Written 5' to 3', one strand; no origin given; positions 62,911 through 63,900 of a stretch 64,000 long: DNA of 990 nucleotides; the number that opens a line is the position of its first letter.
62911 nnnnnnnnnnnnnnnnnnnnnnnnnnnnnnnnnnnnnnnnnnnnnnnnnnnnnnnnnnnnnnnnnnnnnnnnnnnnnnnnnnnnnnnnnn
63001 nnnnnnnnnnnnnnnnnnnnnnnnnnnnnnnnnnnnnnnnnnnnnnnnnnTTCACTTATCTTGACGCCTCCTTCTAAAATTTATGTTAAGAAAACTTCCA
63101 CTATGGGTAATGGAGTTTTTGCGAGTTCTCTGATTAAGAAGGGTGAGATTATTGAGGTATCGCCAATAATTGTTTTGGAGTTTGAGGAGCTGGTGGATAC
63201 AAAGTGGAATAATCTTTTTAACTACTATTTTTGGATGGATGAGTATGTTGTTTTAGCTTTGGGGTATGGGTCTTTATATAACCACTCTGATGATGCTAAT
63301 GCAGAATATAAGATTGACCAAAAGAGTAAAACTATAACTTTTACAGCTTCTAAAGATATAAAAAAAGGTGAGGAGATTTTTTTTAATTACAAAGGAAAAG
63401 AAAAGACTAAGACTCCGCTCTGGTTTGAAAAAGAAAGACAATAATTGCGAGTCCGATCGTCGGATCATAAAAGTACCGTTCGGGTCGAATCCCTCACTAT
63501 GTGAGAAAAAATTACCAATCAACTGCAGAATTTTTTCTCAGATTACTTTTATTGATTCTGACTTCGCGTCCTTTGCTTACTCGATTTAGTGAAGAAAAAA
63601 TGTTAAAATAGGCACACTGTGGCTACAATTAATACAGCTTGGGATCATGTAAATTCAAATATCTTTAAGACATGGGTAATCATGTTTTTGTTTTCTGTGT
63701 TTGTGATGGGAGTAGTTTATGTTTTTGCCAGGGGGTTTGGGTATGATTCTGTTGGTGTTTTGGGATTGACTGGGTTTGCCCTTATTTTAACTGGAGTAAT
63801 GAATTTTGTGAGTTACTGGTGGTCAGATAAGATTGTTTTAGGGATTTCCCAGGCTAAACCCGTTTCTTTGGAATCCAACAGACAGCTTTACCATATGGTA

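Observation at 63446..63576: Second copy of the structured element, between the SET-domain gene and htpX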

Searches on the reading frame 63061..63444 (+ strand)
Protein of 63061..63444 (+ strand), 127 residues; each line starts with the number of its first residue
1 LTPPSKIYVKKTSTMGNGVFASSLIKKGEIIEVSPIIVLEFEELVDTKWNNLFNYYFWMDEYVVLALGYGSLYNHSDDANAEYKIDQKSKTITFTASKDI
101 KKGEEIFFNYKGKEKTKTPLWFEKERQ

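Call 14: find_encoding_contigs(protein=window:63061-63444:+, flank=6000, max_places=10)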
Protein window:63061-63444:+ (127 aa): 3 contigs read that carry it; 3 places shown.
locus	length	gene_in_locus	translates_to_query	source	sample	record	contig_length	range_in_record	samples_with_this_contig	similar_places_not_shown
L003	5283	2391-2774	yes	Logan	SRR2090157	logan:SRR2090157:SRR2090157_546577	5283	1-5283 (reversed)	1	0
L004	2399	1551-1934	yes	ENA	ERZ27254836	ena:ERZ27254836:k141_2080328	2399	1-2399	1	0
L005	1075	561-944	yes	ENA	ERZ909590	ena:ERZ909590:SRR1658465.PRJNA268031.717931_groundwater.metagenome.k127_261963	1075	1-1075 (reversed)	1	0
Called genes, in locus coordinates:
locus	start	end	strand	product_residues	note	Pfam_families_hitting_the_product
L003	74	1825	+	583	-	PF14716:HHH_8, PF14520:HHH_5 (weak), PF10391:DNA_pol_lambd_f (weak), PF14791:DNA_pol_B_thumb, PF02811:PHP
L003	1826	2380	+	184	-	PF04011:LemA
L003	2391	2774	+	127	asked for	PF00856:SET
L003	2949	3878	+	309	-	PF01435:Peptidase_M48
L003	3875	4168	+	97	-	PF20977:GatF (faint), PF02686:GatC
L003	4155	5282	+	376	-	?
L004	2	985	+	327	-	?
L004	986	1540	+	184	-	PF04011:LemA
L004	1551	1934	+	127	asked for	PF00856:SET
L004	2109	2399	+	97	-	?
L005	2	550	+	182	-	?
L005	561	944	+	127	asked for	PF00856:SET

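Call 21: find_homologous_proteins(query=L003:2949-3878:+, max_evalue=1e-40)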
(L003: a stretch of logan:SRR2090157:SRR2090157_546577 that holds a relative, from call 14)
Query L003:2949-3878:+ (309 aa): 7998 proteins with E <= 1e-40 among 8000 candidates; the best 120 are listed.
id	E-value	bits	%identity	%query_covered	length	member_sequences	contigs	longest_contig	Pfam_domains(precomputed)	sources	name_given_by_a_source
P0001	1.2e-199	680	100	100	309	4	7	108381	PF01435.25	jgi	-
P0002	2.1e-182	623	90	100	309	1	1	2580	PF01435.25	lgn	-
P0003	7.5e-173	592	88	100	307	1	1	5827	PF01435.25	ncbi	-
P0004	7.7e-171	585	86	99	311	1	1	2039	PF01435.25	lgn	-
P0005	5.6e-168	576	85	99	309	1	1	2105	PF01435.25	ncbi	-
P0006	1.3e-167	575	83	100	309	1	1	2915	PF01435.25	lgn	-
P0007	2.2e-167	574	83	100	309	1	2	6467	PF01435.25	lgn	-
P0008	2.5e-166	570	83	99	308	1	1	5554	PF01435.25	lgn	-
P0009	2.6e-166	570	83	99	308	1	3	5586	PF01435.25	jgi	jgi:heat shock protein HtpX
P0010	3.3e-166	570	84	99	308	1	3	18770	PF01435.25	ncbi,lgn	-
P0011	4.0e-166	570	83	99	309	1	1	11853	PF01435.25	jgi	jgi:heat shock protein HtpX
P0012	9.3e-166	569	83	99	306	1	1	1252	PF01435.25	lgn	-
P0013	1.1e-165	568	82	100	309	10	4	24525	PF01435.25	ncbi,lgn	-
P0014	1.8e-165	568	82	99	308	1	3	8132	PF01435.25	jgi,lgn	jgi:heat shock protein HtpX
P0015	2.3e-165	567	82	99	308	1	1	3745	PF01435.25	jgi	jgi:heat shock protein HtpX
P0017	2.9e-164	564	82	100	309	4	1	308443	PF01435.25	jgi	jgi:heat shock protein HtpX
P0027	1.2e-157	542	77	99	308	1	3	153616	PF01435.25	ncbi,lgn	-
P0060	1.8e-151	522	77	100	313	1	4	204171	PF01435.25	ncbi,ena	-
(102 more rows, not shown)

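Call 22: find_encoding_contigs(protein=P0003, flank=10000, max_places=2)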
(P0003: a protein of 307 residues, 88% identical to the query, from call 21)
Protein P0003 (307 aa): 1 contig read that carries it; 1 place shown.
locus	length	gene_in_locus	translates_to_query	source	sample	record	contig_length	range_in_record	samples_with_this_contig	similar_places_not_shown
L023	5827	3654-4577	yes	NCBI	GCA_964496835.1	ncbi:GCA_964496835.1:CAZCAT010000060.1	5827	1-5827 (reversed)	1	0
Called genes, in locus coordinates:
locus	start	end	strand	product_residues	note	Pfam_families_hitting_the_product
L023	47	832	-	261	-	PF23457:LysM2_NFP (faint), PF23472:LysM2_CERK1_LYK3_4_5 (faint), PF23473:LysM3_LYK4_5 (faint), PF01476:LysM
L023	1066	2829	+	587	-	PF14716:HHH_8, PF14520:HHH_5, PF14791:DNA_pol_B_thumb, PF02811:PHP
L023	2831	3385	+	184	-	PF04011:LemA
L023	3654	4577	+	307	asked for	PF01435:Peptidase_M48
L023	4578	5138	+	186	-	PF04191:PEMT, PF04140:ICMT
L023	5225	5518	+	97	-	PF02686:GatC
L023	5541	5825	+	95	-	?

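Call 23: find_encoding_contigs(protein=P0017, flank=10000, max_places=2)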
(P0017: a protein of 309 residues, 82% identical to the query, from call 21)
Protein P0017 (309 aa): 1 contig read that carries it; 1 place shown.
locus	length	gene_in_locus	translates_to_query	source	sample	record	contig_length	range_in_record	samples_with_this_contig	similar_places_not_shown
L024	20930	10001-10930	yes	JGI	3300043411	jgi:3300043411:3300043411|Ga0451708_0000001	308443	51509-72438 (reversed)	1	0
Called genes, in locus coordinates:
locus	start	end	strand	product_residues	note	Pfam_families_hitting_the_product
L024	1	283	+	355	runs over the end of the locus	PF04188:Mannosyl_trans2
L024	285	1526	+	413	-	PF04932:Wzy_C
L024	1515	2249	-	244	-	PF09136:Glucodextran_B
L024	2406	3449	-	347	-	PF21338:Top1B_N_bact, PF01028:Topoisom_I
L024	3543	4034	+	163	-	-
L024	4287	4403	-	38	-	-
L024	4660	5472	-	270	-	PF23457:LysM2_NFP (faint), PF01476:LysM, PF23472:LysM2_CERK1_LYK3_4_5 (faint), PF23473:LysM3_LYK4_5 (faint), PF01476:LysM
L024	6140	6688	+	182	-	-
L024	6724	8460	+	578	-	PF14716:HHH_8, PF00633:HHH (faint), PF11731:Cdd1 (faint), PF10391:DNA_pol_lambd_f (weak), PF14520:HHH_5, PF14791:DNA_pol_B_thumb, PF02811:PHP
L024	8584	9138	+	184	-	PF04011:LemA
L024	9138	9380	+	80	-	-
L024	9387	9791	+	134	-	PF00856:SET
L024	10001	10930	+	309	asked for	PF01435:Peptidase_M48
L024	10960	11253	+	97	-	PF20977:GatF (faint), PF02686:GatC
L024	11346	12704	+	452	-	PF01425:Amidase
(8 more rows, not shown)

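Call 24: find_encoding_contigs(protein=P0027, flank=10000, max_places=2)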
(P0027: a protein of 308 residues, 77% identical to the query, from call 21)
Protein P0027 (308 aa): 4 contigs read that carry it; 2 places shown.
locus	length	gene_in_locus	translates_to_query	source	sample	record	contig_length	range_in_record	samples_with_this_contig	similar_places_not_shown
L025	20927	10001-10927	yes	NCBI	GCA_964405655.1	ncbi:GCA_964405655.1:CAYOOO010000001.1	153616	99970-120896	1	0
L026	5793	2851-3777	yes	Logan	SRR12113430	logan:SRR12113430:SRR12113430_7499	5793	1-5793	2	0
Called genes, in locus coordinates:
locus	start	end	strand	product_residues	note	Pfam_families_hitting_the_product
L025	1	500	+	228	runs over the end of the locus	PF13489:Methyltransf_23, PF07021:MetW (faint), PF08241:Methyltransf_11, PF08242:Methyltransf_12 (weak), PF13649:Methyltransf_25, PF13847:Methyltransf_31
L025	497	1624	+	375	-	PF13439:Glyco_transf_4 (weak), PF20706:GT4-conflict (weak), PF00534:Glycos_transf_1, PF13692:Glyco_trans_1_4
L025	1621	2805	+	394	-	PF04932:Wzy_C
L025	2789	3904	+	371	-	PF04188:Mannosyl_trans2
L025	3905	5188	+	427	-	PF04932:Wzy_C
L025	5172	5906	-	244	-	PF09136:Glucodextran_B (weak)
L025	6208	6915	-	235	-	PF01476:LysM, PF23472:LysM2_CERK1_LYK3_4_5 (faint), PF23473:LysM3_LYK4_5 (faint), PF01476:LysM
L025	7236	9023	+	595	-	PF14716:HHH_8, PF11731:Cdd1 (faint), PF10391:DNA_pol_lambd_f (weak), PF14520:HHH_5, PF14791:DNA_pol_B_thumb, PF02811:PHP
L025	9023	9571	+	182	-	PF04011:LemA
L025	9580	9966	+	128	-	PF00856:SET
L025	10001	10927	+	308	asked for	PF01435:Peptidase_M48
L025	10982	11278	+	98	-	PF02686:GatC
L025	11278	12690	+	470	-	PF01425:Amidase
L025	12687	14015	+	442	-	PF02934:GatB_N, PF02637:GatB_Yqey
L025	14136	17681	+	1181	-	PF02811:PHP, PF07733:DNA_pol3_alpha, PF17657:DNA_pol3_finger, PF14579:HHH_6, PF01336:tRNA_anti-codon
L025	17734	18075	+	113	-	PF01245:Ribosomal_L19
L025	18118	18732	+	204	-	PF01351:RNase_HII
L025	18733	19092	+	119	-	PF08378:NERD (weak), PF02021:UPF0102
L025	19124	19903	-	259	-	PF06182:ABC2_membrane_6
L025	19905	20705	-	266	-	PF06182:ABC2_membrane_6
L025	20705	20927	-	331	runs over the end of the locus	PF00005:ABC_tran, PF13175:AAA_15 (faint), PF13304:AAA_21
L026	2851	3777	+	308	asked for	PF01435:Peptidase_M48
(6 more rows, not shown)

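Call 25: find_encoding_contigs(protein=P0060, flank=10000, max_places=2)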
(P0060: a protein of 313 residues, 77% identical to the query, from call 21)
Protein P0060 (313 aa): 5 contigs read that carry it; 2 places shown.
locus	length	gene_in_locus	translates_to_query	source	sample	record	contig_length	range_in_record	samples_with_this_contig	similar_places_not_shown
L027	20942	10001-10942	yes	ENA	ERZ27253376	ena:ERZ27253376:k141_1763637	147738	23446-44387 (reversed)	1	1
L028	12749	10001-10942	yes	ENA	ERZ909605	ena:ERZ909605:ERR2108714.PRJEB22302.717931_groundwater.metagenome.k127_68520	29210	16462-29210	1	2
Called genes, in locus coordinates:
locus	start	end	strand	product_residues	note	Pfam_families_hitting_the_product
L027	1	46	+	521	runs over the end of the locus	PF00535:Glycos_transf_2, PF13641:Glyco_tranf_2_3, PF13632:Glyco_trans_2_3, PF13489:Methyltransf_23, PF08241:Methyltransf_11, PF08242:Methyltransf_12 (weak), PF13649:Methyltransf_25 (weak), PF13847:Methyltransf_31 (weak)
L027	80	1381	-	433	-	PF13231:PMT_2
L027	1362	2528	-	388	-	PF04932:Wzy_C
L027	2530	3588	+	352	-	-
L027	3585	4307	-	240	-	PF17936:Big_6 (faint), PF19077:Big_13 (faint), PF09136:Glucodextran_B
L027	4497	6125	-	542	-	PF00515:TPR_1 (weak), PF07719:TPR_2 (weak), PF13429:TPR_15 (weak), PF13431:TPR_17, PF00515:TPR_1, PF07719:TPR_2, PF13181:TPR_8, PF13414:TPR_11, +16 more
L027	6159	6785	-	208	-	PF23457:LysM2_NFP (faint), PF01476:LysM, PF23472:LysM2_CERK1_LYK3_4_5 (faint), PF23473:LysM3_LYK4_5 (faint), PF01476:LysM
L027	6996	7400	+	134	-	-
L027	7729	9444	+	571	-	PF14716:HHH_8, PF10391:DNA_pol_lambd_f (faint), PF14520:HHH_5, PF14791:DNA_pol_B_thumb, PF02811:PHP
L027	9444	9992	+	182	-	PF04011:LemA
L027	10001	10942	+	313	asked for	PF01435:Peptidase_M48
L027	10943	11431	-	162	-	PF00710:Asparaginase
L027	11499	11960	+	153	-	-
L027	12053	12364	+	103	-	PF02686:GatC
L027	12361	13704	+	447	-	PF01425:Amidase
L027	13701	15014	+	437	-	PF02934:GatB_N, PF02637:GatB_Yqey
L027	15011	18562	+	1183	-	PF02811:PHP, PF07733:DNA_pol3_alpha, PF17657:DNA_pol3_finger, PF14579:HHH_6, PF01336:tRNA_anti-codon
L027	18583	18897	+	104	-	PF01245:Ribosomal_L19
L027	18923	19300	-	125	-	-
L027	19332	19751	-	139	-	PF14662:KASH_CCD (weak)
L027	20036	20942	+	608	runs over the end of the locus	PF00456:Transketolase_N, PF13292:DXP_synthase_N, PF00676:E1_dh, PF02779:Transket_pyr, PF02780:Transketolase_C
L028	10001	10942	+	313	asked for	PF01435:Peptidase_M48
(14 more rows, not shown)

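Call 56: find_encoding_contigs(protein=P0002, flank=10000, max_places=3)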
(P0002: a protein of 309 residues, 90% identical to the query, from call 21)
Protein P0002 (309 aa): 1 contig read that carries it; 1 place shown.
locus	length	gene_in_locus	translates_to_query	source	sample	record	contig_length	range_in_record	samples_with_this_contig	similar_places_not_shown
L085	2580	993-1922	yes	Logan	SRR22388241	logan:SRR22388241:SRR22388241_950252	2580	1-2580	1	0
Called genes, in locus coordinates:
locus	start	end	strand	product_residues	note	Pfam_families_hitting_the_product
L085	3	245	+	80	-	?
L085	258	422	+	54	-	-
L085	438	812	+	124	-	PF00856:SET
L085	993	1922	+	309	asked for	PF01435:Peptidase_M48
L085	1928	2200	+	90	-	-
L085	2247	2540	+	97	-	PF02686:GatC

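Call 64: find_encoding_contigs(protein=P0001, flank=10000, max_places=4)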
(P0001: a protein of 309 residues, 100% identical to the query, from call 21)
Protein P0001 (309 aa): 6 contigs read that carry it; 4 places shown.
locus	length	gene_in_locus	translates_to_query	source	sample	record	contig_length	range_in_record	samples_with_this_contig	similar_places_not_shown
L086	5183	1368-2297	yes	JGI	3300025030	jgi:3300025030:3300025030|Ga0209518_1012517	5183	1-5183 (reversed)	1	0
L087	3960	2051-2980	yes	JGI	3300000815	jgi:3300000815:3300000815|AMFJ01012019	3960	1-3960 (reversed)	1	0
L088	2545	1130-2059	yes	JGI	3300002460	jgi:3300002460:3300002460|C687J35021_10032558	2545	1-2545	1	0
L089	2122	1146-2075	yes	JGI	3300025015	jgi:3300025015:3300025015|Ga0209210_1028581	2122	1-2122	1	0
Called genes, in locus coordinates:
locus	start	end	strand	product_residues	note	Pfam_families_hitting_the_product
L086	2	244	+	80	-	?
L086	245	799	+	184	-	PF04011:LemA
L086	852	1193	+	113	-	PF00856:SET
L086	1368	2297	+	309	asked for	PF01435:Peptidase_M48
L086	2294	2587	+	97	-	PF20977:GatF (faint), PF02686:GatC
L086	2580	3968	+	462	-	PF01425:Amidase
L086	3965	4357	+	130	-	-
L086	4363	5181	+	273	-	?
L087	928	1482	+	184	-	PF04011:LemA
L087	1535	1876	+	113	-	PF00856:SET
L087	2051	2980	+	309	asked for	PF01435:Peptidase_M48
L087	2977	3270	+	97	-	PF20977:GatF (faint), PF02686:GatC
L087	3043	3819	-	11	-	-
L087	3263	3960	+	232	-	?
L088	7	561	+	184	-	PF04011:LemA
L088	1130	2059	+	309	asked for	PF01435:Peptidase_M48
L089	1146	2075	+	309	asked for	PF01435:Peptidase_M48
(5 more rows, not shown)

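Call 83: search_protein_families(library=pfam, proteins=[window:63061-63444:+], max_evalue=0.001)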
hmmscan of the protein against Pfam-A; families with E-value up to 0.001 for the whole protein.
window:63061-63444:+ (127 aa): 1 family
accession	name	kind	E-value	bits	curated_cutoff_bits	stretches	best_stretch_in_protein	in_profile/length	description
PF00856.33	SET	-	8.6e-17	61.9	22.4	1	16-111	1-105/105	SET domain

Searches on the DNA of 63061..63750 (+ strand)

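Call 7: search_rna_families(source=window, start=63300, end=63750, threshold=evalue, max_evalue=10, show_alignments=3)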
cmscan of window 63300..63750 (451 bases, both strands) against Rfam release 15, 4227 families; matches with E-value up to 10: 2.
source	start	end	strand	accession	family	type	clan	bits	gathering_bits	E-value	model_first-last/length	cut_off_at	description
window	63499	63614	-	RF01606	plasmodium_snoR31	Gene; snRNA; snoRNA; HACA-box;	-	24.1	60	0.5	1-145/145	no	small nucleolar RNA snoR31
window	63329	63387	+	RF02064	STnc370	Gene; sRNA;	-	21.3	54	2.6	1-71/71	no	Enterobacterial sRNA STnc370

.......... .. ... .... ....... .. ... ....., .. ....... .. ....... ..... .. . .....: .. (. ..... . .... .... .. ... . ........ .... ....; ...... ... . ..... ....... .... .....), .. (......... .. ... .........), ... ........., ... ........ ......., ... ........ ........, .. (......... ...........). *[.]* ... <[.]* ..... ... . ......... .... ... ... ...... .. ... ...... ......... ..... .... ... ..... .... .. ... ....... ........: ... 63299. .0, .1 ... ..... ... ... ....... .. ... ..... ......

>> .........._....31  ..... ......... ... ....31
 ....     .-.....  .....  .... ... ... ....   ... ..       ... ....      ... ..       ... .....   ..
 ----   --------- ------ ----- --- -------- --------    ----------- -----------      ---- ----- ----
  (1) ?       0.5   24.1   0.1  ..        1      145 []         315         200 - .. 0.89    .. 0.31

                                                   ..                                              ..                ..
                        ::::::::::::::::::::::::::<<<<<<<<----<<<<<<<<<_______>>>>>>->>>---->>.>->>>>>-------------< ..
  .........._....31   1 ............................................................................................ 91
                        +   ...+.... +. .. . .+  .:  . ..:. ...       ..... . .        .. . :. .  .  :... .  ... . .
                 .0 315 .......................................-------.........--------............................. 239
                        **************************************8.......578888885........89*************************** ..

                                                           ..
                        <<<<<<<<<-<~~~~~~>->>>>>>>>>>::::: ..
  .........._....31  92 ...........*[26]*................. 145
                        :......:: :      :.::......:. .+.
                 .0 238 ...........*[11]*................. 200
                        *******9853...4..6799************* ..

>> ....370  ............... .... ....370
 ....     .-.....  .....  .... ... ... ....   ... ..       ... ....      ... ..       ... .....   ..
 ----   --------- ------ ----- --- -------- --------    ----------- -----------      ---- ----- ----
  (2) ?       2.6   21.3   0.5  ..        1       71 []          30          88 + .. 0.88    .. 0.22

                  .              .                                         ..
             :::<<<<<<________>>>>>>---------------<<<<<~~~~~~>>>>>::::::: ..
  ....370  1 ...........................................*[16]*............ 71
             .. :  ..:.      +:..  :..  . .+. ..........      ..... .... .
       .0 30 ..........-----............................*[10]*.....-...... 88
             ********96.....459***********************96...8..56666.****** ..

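Call 60: search_dna_similar(query=window:63446-63582:+, collection=phages, mode=distant, max_evalue=1, max_rows=10)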
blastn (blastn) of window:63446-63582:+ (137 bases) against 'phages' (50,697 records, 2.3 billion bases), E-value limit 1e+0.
Records with a match: 2; places in all: 2; records where one place covers at least 80% of the query: 0.
Best place of each record, by identity: 80-90% 2.
By first word of the organism name: Acinetobacter 2.
By host as written in the record: Acinetobacter baumannii YMC18/02/R2919 1; Acinetobacter baumannii AB10 1.
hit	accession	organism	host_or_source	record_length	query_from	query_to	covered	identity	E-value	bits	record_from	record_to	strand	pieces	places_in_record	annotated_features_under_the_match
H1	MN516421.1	Acinetobacter phage Bphi-R2919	Acinetobacter baumannii YMC18/02/R2919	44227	84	114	23%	87.1%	4e-1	39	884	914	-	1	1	hypothetical protein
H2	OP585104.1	Acinetobacter phage vB_AbaM_BP10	Acinetobacter baumannii AB10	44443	84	114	23%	87.1%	4e-1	39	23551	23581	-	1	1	hypothetical protein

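Call 72: build_rna_model(alignment_id=A3)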
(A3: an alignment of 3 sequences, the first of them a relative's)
Model R2 built from alignment A3 (3 sequences, 140 columns); structure: RNAalifold consensus.
model positions 126; base pairs 36; branch points 0; effective number of sequences 1.47; information 0.59 bits per position. Calibrated on 0.2 Mb of random sequence (short: E-values are rough).
structure used (alignment columns):
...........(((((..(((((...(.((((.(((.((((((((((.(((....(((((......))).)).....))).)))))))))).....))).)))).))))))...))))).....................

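Call 73: search_with_rna_model(model_id=R2, sources=[window, L023, L024, L025, L027, L029, L030, L031, L085, L003, L006], max_evalue=1, show_alignments=0)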
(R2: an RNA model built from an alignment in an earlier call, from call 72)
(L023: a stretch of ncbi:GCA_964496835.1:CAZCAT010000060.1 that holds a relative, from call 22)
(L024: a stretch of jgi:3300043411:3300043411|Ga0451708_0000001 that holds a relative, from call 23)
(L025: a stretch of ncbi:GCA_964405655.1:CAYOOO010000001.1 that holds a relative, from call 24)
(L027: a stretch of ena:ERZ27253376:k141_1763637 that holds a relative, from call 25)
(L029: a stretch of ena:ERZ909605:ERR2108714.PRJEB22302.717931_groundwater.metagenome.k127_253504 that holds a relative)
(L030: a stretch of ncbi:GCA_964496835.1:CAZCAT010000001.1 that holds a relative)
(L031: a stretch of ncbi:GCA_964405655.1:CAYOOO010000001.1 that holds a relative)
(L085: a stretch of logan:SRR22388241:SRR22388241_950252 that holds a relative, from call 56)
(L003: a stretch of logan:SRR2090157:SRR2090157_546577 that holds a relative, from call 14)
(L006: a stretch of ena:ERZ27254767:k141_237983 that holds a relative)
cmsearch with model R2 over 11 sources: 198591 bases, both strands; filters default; matches with E-value up to 1: 4.
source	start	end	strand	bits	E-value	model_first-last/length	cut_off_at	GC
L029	421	550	+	124.1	4.9e-29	1-126/126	no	0.55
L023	3445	3570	+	118.4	1.4e-27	1-126/126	no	0.57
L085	809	927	+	107.2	1.1e-24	1-126/126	no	0.44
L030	12245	12369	+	82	3.7e-18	1-126/126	no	0.61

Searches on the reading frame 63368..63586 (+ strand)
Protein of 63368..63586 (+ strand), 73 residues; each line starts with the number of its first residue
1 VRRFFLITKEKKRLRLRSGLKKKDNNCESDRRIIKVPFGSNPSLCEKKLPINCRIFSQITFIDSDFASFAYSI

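Call 90: search_protein_representatives(protein=window:63368-63586:+)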
Query: 73 residues. Proteins with E-value up to 0.001 (for the whole library): 6; up to 1e-10: 3; up to 1e-30: 0. The best 6 are listed.
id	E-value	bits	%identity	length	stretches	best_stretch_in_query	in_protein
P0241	5.7e-25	102.2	31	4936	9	21-53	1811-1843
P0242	6.5e-25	102.0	30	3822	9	21-55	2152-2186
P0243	4.8e-15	70.8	33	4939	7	24-55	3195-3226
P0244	7.3e-07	44.9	31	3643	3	20-55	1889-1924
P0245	8.0e-07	44.8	41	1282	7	23-45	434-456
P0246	3.3e-04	36.5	42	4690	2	42-61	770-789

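Call 92: search_protein_families(library=pfam, proteins=[P0245, P0244], max_evalue=0.001)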
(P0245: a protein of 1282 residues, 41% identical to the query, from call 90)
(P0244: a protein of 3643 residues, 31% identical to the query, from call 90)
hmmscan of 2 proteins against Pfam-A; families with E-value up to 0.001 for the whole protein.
P0245 (1282 aa): 3 families
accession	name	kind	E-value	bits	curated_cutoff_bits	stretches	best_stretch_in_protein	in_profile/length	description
PF19081.6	Ig_7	-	1e-160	522.9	27.3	9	453-529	1-84/84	Ig-like domain CHU_C associated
PF18911.6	PKD_4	-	6.6e-06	26.5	27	0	606-633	1-28/85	PKD domain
PF01101.23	HMG14_17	-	0.00037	21.9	23.5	0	127-150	15-38/90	HMG14 and HMG17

P0244 (3643 aa): 5 families
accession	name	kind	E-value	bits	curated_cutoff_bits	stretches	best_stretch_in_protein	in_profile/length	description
PF19081.6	Ig_7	-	1.4e-28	99.4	27.3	0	1614-1681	4-81/84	Ig-like domain CHU_C associated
PF06832.18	BiPBP_C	-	2.3e-07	31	26.8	0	517-561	42-84/90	Penicillin-Binding Protein C-terminus Family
PF18911.6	PKD_4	-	5.5e-07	30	27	0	2232-2284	29-81/85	PKD domain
PF00801.26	PKD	-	1.9e-05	25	23.5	0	3102-3169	11-73/80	PKD domain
PF16820.11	PKD_3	-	3.7e-05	23.9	26.3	0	2235-2268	30-63/68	PKD-like domain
